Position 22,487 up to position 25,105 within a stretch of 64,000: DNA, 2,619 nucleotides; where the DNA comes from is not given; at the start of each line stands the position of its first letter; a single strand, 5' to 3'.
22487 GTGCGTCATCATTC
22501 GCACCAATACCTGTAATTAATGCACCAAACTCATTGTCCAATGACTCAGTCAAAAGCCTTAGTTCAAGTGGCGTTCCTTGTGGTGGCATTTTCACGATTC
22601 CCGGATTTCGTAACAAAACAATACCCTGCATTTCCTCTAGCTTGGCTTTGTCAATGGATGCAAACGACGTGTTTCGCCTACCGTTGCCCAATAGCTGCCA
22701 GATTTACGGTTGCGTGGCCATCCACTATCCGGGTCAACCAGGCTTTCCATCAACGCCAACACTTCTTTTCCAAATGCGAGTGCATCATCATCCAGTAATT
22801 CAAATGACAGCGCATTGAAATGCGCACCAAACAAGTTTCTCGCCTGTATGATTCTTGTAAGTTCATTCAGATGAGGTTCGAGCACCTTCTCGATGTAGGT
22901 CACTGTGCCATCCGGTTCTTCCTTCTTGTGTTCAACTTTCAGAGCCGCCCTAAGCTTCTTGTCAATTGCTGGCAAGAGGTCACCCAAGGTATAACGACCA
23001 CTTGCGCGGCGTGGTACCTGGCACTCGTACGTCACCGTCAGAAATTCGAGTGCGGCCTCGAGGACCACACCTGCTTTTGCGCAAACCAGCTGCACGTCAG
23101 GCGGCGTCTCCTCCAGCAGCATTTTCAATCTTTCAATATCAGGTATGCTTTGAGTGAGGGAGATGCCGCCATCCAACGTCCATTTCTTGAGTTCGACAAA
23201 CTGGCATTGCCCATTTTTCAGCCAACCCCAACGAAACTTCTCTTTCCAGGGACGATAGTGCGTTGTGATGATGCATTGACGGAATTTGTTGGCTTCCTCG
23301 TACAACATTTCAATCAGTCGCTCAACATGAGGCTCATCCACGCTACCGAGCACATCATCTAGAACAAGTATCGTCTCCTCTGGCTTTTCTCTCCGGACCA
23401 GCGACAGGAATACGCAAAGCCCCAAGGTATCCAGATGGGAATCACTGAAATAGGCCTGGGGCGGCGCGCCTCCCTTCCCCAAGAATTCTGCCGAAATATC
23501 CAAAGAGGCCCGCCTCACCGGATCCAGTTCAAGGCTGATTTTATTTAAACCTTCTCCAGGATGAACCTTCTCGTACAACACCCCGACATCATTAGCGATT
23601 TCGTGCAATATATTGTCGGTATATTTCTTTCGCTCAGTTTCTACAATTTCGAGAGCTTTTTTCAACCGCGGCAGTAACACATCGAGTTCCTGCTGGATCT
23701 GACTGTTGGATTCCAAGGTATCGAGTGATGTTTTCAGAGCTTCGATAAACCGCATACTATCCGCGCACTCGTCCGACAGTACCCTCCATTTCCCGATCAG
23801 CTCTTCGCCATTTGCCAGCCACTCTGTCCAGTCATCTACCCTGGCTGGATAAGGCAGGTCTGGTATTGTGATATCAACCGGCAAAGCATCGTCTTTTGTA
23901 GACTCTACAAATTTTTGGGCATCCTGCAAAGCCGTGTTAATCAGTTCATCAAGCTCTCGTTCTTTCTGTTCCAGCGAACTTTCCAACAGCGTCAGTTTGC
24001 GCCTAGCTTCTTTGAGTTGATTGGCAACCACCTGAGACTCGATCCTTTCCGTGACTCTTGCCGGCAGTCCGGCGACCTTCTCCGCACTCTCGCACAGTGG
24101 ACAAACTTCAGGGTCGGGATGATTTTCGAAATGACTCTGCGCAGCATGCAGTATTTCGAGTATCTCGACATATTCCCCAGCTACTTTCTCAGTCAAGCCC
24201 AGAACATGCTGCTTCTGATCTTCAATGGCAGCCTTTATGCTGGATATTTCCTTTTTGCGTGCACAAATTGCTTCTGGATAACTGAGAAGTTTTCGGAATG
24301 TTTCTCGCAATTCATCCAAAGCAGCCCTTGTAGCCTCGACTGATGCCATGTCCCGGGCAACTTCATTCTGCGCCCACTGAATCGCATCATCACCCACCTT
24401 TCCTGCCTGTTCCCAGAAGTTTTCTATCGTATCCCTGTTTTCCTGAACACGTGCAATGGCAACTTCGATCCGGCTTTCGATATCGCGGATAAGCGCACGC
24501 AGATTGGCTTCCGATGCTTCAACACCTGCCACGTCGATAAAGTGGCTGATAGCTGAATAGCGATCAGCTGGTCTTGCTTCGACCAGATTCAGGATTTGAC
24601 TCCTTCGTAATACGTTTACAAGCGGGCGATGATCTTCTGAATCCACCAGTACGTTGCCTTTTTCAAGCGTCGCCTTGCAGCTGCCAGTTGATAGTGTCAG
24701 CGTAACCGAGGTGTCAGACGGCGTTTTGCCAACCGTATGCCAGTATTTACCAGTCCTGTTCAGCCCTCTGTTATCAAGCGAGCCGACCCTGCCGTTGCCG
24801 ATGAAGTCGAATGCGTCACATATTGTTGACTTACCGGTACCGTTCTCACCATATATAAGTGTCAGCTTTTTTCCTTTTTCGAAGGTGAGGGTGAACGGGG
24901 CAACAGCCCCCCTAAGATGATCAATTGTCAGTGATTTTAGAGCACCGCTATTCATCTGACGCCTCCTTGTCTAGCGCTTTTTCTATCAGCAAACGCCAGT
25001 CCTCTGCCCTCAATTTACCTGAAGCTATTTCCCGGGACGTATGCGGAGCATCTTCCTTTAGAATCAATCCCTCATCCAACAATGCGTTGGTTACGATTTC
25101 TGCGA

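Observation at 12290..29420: About 16-17 kb mosaic defence island with at least four stacked systems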

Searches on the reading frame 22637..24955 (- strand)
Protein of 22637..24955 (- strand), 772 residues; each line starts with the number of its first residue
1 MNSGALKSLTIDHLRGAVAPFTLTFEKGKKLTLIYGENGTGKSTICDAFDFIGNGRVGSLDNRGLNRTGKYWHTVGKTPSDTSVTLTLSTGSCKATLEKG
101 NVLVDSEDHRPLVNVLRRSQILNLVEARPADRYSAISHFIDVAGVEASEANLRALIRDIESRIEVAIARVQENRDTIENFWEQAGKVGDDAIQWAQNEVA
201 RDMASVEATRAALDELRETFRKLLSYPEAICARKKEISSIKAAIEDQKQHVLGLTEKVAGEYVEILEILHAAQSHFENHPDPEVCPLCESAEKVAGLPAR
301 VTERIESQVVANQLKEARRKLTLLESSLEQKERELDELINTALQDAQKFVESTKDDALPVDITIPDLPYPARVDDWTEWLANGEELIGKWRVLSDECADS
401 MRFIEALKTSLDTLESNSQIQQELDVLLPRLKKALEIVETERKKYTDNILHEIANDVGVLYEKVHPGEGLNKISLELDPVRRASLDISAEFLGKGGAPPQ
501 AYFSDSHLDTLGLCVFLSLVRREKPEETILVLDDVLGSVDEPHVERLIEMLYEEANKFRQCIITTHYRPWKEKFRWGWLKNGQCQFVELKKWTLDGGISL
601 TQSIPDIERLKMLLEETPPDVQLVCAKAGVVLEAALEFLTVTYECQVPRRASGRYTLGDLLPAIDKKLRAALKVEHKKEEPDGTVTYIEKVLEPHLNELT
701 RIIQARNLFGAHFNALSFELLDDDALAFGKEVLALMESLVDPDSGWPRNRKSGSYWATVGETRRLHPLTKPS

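Call 3: search_protein_families(library=pfam, proteins=[window:22637-24955:-], max_evalue=0.01)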
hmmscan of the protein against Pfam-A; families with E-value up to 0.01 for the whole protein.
window:22637-24955:- (772 aa): 9 families
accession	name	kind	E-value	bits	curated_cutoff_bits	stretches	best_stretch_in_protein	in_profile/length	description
PF13166.12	AAA_13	-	1.6e-12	47.4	36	2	272-591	273-597/713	AAA domain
PF02463.25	SMC_N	-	4.5e-09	36.5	40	1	6-569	2-200/220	RecF/RecN/SMC N terminal domain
PF13476.12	AAA_23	-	1.7e-08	35.8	27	1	9-334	2-199/201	AAA domain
PF13304.12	AAA_21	-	2.8e-08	34.6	27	1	31-68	1-42/304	AAA domain, putative AbiEii toxin, Type IV TA system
PF13175.12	AAA_15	-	7.7e-05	22.9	32.1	1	7-460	4-297/374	AAA ATPase domain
PF13555.12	AAA_29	-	0.00013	22.1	27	1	25-50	19-43/61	P-loop containing region of AAA domain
PF13514.12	AAA_27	-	0.0015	18.6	22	1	16-49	12-46/206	AAA domain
PF11740.13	KfrA_N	-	0.0033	18.5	26.1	0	290-348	51-108/113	Plasmid replication region DNA-binding N-term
PF00005.33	ABC_tran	-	0.0046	18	25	0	21-60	4-42/137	ABC transporter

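Call 5: search_protein_families(library=padloc, proteins=[window:22637-24955:-], max_evalue=0.001)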
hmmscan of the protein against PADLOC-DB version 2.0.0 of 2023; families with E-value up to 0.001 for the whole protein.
window:22637-24955:- (772 aa): 30 families (the best 25 are shown)
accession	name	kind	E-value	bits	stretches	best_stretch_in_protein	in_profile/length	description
PDLC03859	LmuB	-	4.9e-27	93.4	1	7-576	6-596/611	-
PDLC03865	LmuB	-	1e-24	84.9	2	228-574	652-977/1007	-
PDLC04135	mad3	-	3.9e-15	54.3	1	7-567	3-323/374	mads_3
PDLC04895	PDC-S06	-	2.2e-14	50.9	1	503-592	562-654/784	-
PDLC03863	LmuB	-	9.6e-11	39.1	2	146-342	198-378/610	-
PDLC04886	PDC-S06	-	1.2e-08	32.2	1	22-50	18-46/727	-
PDLC03862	LmuB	-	2.3e-08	30.9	1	164-349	210-404/643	-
PDLC03861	LmuB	-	3.2e-08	30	1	5-90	209-291/1213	-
PDLC02335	AbiLi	-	5e-08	30.4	1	23-53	67-100/326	AbiLi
PDLC02980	AriA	-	5.6e-08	31.1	1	31-53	1-23/304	-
PDLC04541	PDC-M25A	-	1.2e-07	29.1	1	9-61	5-53/380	-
PDLC02979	AriA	-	8.8e-07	27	1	23-452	19-273/373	-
PDLC04891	PDC-S06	-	4.6e-06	23.3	0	22-44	94-115/858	-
PDLC03868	LmuB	-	4.6e-06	23.2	1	20-92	19-92/1035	-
PDLC04182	HEC-01A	-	1.5e-05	22.2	1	29-54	31-56/406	-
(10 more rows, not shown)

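Call 6: search_protein_families(library=ncbifam, proteins=[window:22637-24955:-], max_evalue=0.001)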
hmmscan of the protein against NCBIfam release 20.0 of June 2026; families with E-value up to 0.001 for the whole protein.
window:22637-24955:- (772 aa): 5 families
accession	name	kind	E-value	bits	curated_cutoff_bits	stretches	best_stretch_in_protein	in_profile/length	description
NF045487.1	ASRP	equivalog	2.9e-12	46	300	2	20-254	7-237/593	archaea-specific SMC-related protein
TIGR00611.2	recf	equivalog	2.2e-09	37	172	1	7-57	2-49/339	DNA replication/repair protein RecF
TIGR03608.1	L_ocin_972_ABC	subfamily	0.00028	20.4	254.85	0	19-48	15-43/206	putative bacteriocin export ABC transporter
TIGR00634.1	recN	equivalog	0.00074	18.6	407.85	1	6-59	2-52/563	DNA repair protein RecN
NF053840.1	MnTportMntADein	equivalog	0.00077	19.1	400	0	526-566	151-191/240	manganese ABC transporter ATP-binding protein MntA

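Call 32: find_homologous_proteins(query=window:22637-24955:-, max_evalue=1e-10)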
Query window:22637-24955:- (772 aa): 953 proteins with E <= 1e-10 among 8000 candidates; the best 120 are listed.
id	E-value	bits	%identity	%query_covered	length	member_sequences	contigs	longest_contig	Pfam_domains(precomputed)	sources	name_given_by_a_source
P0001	0.0e+0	1739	100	100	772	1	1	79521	PF13476.13,PF02463.26,PF13166.13,PF13304.13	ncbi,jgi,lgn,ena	-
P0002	0.0e+0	1435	81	100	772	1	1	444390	PF13476.13,PF02463.26,PF13166.13,PF13304.13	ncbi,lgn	ncbi:MAG: AAA family ATPase [Candidatus Thiodiazotropha sp.]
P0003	0.0e+0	1251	71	100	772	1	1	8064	PF13175.13,PF13476.13,PF02463.26,PF13166.13,PF13304.13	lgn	-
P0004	0.0e+0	1208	69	99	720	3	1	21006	PF13175.13,PF13476.13,PF02463.26,PF13166.13,PF13304.13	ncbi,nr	ncbi:MAG: AAA family ATPase [Candidatus Thiodiazotropha sp. (ex Lucinoma kastoroae)]|nr:AAA family A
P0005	0.0e+0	1179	67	100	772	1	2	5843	PF13476.13,PF02463.26,PF13166.13,PF13304.13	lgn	-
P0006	0.0e+0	1169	66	100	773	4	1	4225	PF13175.13,PF13476.13,PF02463.26,PF13166.13,PF13304.13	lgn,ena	-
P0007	0.0e+0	1153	65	100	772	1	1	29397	PF13175.13,PF13476.13,PF02463.26,PF13166.13,PF13304.13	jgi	-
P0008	0.0e+0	1149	65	100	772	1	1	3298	PF13476.13,PF02463.26,PF13166.13,PF13304.13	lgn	-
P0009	0.0e+0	1144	65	100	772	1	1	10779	PF13476.13,PF02463.26,PF13166.13,PF13304.13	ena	-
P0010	0.0e+0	1142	65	100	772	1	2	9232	PF13476.13,PF02463.26,PF13166.13,PF13304.13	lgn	-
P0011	0.0e+0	1142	64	100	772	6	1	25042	PF13476.13,PF02463.26,PF13166.13,PF13304.13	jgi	jgi:hypothetical protein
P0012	0.0e+0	1139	65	100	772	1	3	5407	PF13476.13,PF02463.26,PF13166.13,PF13304.13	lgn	-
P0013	0.0e+0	1137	65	100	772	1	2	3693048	PF13476.13,PF02463.26,PF13166.13,PF13304.13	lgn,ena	-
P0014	0.0e+0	1132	64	100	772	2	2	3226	PF13175.13,PF13476.13,PF02463.26,PF13166.13,PF13304.13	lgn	-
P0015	0.0e+0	1111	62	100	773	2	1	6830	PF13476.13,PF02463.26,PF13166.13,PF13304.13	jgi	jgi:energy-coupling factor transporter ATP-binding protein EcfA2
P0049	6.6e-286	968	55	100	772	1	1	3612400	PF13175.13,PF13476.13,PF02463.26,PF13166.13,PF13304.13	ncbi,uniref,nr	ncbi:conserved protein of unknown function [Cupriavidus taiwanensis]|uniref:Rad50/SbcC-type AAA doma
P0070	6.4e-282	955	57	100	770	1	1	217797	PF13476.13,PF02463.26,PF13166.13,PF13304.13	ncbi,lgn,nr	ncbi:MAG: AAA family ATPase [Desulfobulbaceae bacterium]|nr:AAA family ATPase [Desulfobulbaceae bact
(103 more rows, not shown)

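Call 33: find_encoding_contigs(protein=P0002, flank=10000, max_places=2)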
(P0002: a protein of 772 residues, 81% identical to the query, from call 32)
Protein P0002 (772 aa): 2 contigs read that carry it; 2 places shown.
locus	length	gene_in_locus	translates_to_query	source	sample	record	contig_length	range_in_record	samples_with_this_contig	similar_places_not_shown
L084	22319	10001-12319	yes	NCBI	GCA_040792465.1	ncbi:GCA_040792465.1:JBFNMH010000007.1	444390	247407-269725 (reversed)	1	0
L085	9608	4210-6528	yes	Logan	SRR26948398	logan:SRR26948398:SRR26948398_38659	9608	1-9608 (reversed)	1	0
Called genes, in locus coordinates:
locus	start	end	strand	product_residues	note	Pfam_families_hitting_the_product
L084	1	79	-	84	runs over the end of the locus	-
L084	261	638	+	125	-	-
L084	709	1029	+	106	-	PF09413:DUF2007, PF24463:DUF7577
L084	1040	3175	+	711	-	PF05170:AsmA, PF05359:DUF748, PF13116:YhdP (weak)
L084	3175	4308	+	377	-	PF00730:HhH-GPD, PF00633:HHH, PF14815:NUDIX_4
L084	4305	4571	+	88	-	PF04362:Iron_traffic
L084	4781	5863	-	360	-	PF00589:Phage_integrase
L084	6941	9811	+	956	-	PF00176:SNF2-rel_dom, PF13872:AAA_34 (weak), PF00270:DEAD, PF04851:ResIII, PF00271:Helicase_C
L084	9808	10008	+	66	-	-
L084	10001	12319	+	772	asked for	PF02463:SMC_N, PF13166:AAA_13 (faint), PF13476:AAA_23, PF13304:AAA_21 (faint)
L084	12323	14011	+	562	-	PF01555:N6_N4_Mtase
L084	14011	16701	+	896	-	PF04851:ResIII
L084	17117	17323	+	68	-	-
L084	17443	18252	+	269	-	-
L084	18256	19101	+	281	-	-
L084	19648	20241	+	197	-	-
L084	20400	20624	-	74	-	-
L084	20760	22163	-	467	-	PF13495:Phage_int_SAM_4, PF00589:Phage_integrase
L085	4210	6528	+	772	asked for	PF02463:SMC_N, PF13166:AAA_13 (faint), PF13476:AAA_23, PF13304:AAA_21 (faint)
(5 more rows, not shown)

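Call 34: find_encoding_contigs(protein=P0049, flank=10000, max_places=2)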
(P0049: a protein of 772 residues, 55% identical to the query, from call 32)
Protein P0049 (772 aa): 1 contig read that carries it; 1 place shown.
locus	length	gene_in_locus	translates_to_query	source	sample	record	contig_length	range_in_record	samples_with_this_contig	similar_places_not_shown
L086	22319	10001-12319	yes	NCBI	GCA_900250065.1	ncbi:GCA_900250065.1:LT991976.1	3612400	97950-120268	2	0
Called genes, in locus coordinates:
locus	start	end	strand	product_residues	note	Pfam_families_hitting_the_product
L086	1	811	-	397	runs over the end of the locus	PF00089:Trypsin, PF13365:Trypsin_2, PF00595:PDZ, PF13180:PDZ_2, PF17820:PDZ_6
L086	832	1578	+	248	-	PF01784:DUF34_NIF3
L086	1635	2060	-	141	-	PF01741:MscL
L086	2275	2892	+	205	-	PF10399:UCR_Fe-S_N (weak), PF00355:Rieske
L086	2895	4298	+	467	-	PF00033:Cytochrome_B, PF13631:Cytochrom_B_N_2, PF00032:Cytochrom_B_C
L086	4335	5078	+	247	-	PF02167:Cytochrom_C1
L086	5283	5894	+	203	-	PF02798:GST_N, PF13417:GST_N_3, PF22441:CLIC-like_N, PF13409:GST_N_2, PF00043:GST_C (weak), PF13410:GST_C_2 (weak)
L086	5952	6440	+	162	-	PF04386:SspB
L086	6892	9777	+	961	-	PF00176:SNF2-rel_dom, PF13872:AAA_34 (weak), PF00270:DEAD, PF04851:ResIII, PF00271:Helicase_C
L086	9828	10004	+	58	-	-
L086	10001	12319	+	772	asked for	PF02463:SMC_N (weak), PF13166:AAA_13 (faint), PF13175:AAA_15 (weak), PF13476:AAA_23, PF13304:AAA_21 (faint)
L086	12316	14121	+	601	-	PF10592:AIPR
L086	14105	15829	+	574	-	PF01555:N6_N4_Mtase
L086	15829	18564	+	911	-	PF04851:ResIII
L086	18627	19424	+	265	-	-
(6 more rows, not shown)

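Call 35: find_encoding_contigs(protein=P0070, flank=10000, max_places=2)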
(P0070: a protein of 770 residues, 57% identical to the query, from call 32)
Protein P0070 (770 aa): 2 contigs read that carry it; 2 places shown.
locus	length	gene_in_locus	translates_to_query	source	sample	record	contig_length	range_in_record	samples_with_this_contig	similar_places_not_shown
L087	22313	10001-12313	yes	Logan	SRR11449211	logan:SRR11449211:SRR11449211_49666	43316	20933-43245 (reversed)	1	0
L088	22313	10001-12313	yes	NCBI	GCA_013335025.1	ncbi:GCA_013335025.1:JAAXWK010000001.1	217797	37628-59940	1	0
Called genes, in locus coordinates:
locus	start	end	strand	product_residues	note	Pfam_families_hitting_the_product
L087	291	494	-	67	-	PF05930:Phage_AlpA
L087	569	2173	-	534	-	PF02195:ParB_N, PF17762:HTH_ParB, PF01555:N6_N4_Mtase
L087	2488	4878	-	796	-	PF00158:Sigma54_activat, PF00004:AAA (weak), PF14532:Sigma54_activ_2, PF25601:AAA_lid_14, PF02954:HTH_8 (weak)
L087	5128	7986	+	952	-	PF00176:SNF2-rel_dom, PF00270:DEAD, PF04851:ResIII (weak), PF00271:Helicase_C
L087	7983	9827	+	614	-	PF10592:AIPR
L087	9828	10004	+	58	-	-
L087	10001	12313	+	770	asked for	PF02463:SMC_N (faint), PF13166:AAA_13 (faint), PF13476:AAA_23 (weak), PF13304:AAA_21 (faint)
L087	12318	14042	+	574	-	PF01555:N6_N4_Mtase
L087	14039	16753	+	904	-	PF04851:ResIII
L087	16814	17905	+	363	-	-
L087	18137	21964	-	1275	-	PF20720:nSTAND3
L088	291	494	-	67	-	PF05930:Phage_AlpA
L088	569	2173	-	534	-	PF02195:ParB_N, PF17762:HTH_ParB, PF01555:N6_N4_Mtase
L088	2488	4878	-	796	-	PF00158:Sigma54_activat, PF00004:AAA (weak), PF14532:Sigma54_activ_2, PF25601:AAA_lid_14, PF02954:HTH_8 (weak)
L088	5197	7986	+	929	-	PF00176:SNF2-rel_dom, PF00270:DEAD, PF04851:ResIII (weak), PF00271:Helicase_C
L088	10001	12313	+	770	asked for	PF02463:SMC_N (faint), PF13166:AAA_13 (faint), PF13476:AAA_23 (weak), PF13304:AAA_21 (faint)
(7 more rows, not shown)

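Call 38: find_related_loci(query=A2, collection=metagenome_contigs, flank=10000)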
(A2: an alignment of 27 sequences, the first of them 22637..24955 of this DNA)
Query A2 (772 aa) in metagenome_contigs; peptide patterns used: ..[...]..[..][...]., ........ (x = any residue, [..] = any of these).
328 stretches matched a pattern; 231 encode a relative of the query (tblastn E <= 1e-3); the best 80 are kept; 80 distinct loci.
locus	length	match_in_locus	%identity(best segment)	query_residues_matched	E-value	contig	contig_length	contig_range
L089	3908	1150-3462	59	1-771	0e+0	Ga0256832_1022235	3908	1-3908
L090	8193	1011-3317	57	1-772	0e+0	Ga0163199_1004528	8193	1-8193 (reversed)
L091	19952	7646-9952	56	1-772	0e+0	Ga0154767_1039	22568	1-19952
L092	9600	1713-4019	55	1-772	0e+0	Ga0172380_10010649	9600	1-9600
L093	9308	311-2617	57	1-772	0e+0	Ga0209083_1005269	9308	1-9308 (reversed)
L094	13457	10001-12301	57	1-771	0e+0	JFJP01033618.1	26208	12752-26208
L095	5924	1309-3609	57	1-771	0e+0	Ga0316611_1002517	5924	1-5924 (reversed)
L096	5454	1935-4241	57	1-772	0e+0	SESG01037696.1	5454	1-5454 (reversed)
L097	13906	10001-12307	57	1-772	0e+0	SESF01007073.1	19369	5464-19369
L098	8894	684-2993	57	1-772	0e+0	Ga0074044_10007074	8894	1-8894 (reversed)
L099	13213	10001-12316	54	1-772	0e+0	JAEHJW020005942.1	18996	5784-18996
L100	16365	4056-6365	57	1-772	0e+0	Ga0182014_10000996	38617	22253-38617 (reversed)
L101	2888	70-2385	55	1-772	0e+0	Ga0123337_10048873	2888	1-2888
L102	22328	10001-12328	56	1-772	0e+0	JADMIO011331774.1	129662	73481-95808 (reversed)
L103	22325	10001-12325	56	1-771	0e+0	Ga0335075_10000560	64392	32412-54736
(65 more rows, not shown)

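Call 47: search_solved_structures(query=A2, max_evalue=1)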
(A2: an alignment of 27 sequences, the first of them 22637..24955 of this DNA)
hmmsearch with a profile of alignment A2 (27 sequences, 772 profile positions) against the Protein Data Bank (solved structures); distinct sequences matched with E-value up to 1: 37.
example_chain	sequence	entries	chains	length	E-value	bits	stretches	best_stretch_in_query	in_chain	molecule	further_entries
9p9u_A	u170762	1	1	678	0.056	14.7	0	524-554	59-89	Epidermal growth factor receptor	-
3tj6_A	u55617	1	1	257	0.064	14.5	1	149-270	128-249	Vinculin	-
3rf3_A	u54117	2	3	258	0.064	14.5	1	149-270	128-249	Vinculin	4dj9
3tj5_A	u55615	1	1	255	0.064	14.5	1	149-270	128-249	Vinculin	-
5z67_A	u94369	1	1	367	0.065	14.5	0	6-56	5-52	DNA replication and repair protein RecF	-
5z69_A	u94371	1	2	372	0.066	14.5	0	6-56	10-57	DNA replication and repair protein RecF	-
9sr0_A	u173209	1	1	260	0.066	14.5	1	149-270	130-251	Vinculin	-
1rkc_A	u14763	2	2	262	0.067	14.5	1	149-270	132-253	Vinculin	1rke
1ydi_A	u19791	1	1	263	0.067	14.5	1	149-270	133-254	vinculin isoform VCL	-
3s90_A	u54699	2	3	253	0.068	14.4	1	149-270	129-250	Vinculin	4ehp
1syq_A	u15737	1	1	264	0.068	14.4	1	149-270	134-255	vinculin isoform VCL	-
5z68_A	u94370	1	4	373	0.068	14.4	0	6-56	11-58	DNA replication and repair protein RecF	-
2gww_A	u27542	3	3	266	0.069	14.4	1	149-270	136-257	vinculin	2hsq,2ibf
1t01_A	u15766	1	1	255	0.071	14.4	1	148-270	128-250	unnamed protein product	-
4e17_A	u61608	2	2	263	0.075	14.3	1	148-270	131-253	Vinculin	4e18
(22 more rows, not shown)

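Call 60: predict_structure(alignment_id=A2)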
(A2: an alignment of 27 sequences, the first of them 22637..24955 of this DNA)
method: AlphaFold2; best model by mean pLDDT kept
length: 772 residues; sequences in the alignment: 27
mean_pLDDT: 76.4   pTM: 0.52
mean pLDDT of the five models: 76.4, 74.5, 71.7, 69.2, 68.8
residues with pLDDT >= 90: 120; 70-90: 438; 50-70: 161; < 50: 53
segments of 3 or more residues with pLDDT < 50: 63-70, 576-581, 602-604, 714-716, 743-772
pLDDT, mean of each block of 10 residues (from residue 1): 76 74 80 79 85 76 46 65 88 83 85 84 73 78 80 91 90 90 86 88 85 92 90 90 89 72 66 74 69 71 70 81 91 92 91 88 86 86 88 89 88 91 91 90 86 87 75 73 68 55 72 87 87 80 74 84 79 52 69 62 59 78 72 71 62 61 77 69 72 85 66 51 77 80 45 30 29 34
secondary structure, 60 per line:
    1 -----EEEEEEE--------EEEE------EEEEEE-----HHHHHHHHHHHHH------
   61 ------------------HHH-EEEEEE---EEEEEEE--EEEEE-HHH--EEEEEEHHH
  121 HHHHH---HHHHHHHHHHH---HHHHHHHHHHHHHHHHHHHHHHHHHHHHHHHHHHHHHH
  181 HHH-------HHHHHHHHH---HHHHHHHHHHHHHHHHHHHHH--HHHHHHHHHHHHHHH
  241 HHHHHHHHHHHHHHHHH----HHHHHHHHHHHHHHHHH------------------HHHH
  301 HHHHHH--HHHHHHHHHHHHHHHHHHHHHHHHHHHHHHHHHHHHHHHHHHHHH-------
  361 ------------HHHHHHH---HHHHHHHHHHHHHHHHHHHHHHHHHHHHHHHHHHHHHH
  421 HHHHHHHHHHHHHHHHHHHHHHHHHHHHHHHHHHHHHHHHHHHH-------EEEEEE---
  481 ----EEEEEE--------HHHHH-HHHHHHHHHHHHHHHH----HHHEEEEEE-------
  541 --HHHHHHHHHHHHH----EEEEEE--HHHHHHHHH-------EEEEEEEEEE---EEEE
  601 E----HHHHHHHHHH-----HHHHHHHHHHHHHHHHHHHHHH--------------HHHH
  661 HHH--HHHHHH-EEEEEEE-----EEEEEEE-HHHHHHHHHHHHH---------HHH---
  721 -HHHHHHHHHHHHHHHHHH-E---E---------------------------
elements in order (helices of 4 or more, strands of 3 or more residues): E6-12 E21-24 E31-36 H42-54 E83-88 E92-98 E101-105 E112-117 H118-125 H129-139 H143-183 H191-199 H203-223 H226-257 H262-278 H297-306 H309-353 H373-379 H383-464 E472-477 E485-490 H499-503 H505-520 E528-533 H543-555 E560-565 H568-576 E584-593 E597-601 H606-615 H621-642 H657-663 H666-671 E673-679 E685-691 H693-705 H722-739
